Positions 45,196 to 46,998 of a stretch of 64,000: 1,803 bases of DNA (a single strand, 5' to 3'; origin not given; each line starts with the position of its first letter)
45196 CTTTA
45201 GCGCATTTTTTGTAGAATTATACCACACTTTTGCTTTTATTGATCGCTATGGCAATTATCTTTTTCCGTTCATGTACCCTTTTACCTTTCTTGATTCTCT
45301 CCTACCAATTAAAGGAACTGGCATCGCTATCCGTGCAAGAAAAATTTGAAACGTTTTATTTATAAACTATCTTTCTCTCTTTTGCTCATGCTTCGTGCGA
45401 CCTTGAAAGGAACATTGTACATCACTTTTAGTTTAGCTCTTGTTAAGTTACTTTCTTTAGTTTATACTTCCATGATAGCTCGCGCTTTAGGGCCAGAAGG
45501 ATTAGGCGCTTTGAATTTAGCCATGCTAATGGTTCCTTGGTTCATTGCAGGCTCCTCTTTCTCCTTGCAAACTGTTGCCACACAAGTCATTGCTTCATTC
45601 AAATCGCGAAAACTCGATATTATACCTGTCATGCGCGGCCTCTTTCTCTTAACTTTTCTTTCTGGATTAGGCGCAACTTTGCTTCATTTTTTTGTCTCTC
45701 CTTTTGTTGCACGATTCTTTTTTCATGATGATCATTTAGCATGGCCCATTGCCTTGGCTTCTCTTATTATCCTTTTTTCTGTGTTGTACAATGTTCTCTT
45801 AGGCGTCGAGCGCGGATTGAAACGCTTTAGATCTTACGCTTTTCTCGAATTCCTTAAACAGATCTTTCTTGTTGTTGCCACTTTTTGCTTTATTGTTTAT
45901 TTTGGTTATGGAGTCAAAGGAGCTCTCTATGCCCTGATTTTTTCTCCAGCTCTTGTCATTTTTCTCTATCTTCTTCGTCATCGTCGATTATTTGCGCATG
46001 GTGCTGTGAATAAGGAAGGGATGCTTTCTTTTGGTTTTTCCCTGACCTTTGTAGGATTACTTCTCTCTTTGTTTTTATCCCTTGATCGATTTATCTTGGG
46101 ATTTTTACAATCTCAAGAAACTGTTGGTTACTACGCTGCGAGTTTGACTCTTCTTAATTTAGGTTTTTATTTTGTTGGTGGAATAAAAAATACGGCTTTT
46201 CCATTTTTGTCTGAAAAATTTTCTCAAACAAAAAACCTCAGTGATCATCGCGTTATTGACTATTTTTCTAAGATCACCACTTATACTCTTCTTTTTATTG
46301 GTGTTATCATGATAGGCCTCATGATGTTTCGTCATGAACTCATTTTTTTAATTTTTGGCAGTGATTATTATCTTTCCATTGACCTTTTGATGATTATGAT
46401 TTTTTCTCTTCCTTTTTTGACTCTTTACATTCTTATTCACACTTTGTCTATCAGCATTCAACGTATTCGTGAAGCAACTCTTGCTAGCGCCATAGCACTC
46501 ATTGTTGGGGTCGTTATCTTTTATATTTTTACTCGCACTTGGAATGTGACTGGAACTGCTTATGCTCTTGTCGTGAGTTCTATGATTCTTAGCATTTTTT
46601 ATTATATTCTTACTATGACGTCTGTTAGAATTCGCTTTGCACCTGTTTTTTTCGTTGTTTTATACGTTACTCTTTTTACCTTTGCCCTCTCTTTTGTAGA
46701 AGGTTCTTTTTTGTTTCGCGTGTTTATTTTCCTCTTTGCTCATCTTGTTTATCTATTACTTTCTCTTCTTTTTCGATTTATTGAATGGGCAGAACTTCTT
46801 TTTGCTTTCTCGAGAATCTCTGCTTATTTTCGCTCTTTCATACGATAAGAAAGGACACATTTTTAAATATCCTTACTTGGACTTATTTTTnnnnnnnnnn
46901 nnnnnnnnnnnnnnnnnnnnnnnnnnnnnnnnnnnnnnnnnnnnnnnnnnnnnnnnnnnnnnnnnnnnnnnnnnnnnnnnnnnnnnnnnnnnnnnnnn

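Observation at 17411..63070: ~46-kb protein-glycosylation island: AglB, GlcNAc-1-P transferase, ~20 glycosyltransferases, two flippases, three Dol-P-sugar synthases paired with GT-C enzymes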

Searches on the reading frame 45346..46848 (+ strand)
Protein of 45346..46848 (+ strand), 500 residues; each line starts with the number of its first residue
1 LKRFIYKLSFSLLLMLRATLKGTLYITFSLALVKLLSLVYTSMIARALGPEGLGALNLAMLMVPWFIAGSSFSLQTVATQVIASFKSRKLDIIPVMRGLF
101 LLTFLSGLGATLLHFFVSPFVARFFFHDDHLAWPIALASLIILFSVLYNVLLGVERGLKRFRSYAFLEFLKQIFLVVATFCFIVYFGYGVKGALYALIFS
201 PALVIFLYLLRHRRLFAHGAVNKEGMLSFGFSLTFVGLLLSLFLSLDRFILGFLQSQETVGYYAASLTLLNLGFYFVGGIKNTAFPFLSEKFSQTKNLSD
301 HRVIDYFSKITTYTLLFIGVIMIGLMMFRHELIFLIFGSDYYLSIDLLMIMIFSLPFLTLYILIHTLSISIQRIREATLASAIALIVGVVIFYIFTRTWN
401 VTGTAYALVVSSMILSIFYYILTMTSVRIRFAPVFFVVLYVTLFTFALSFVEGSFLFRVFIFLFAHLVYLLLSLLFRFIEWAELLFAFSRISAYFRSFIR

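Call 5: search_protein_families(library=pfam, proteins=[window:45346-46848:+], max_evalue=0.001)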
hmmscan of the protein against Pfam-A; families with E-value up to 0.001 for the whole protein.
window:45346-46848:+ (500 aa): 2 families
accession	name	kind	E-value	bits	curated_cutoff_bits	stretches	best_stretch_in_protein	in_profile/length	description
PF01943.22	Polysacc_synt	-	1.7e-17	64.2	28.2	1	20-290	2-272/274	Polysaccharide biosynthesis protein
PF13440.11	Polysacc_synt_3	-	2e-17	63.8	23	1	44-342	2-289/293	Polysaccharide biosynthesis protein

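Call 86: search_protein_families(library=ncbifam, proteins=[window:45346-46848:+], max_evalue=0.000001)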
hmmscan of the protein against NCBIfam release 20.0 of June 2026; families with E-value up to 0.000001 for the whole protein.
window:45346-46848:+ (500 aa): 1 family
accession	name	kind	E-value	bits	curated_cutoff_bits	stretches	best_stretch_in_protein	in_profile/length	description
TIGR02900.1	spore_V_B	equivalog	1.7e-12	46.9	372.3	1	20-473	2-483/488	stage V sporulation protein B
